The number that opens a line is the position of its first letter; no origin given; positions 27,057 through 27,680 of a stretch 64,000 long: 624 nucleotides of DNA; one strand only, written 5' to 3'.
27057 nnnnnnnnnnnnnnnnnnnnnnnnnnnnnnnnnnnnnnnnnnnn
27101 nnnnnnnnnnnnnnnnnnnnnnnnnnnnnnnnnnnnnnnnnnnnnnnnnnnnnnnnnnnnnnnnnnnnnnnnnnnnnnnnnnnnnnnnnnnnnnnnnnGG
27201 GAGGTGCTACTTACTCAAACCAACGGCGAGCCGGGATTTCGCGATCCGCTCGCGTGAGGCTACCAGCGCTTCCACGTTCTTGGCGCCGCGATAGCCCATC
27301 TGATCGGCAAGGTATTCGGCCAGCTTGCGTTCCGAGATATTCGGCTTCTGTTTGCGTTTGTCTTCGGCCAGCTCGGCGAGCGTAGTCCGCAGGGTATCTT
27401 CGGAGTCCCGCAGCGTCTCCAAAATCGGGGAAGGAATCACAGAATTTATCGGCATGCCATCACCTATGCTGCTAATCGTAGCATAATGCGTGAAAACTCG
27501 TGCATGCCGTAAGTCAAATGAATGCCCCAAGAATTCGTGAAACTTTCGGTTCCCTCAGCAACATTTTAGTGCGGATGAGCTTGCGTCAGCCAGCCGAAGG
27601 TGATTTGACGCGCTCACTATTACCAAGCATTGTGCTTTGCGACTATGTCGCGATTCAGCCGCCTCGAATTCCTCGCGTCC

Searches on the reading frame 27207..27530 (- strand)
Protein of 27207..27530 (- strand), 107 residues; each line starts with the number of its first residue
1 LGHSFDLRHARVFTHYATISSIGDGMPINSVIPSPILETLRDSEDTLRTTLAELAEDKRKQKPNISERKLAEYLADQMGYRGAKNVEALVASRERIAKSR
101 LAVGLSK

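Call 9: search_protein_families(library=pfam, proteins=[window:27207-27530:-], max_evalue=0.01)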
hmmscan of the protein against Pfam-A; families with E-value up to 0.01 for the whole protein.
window:27207-27530:- (107 aa): 0 families
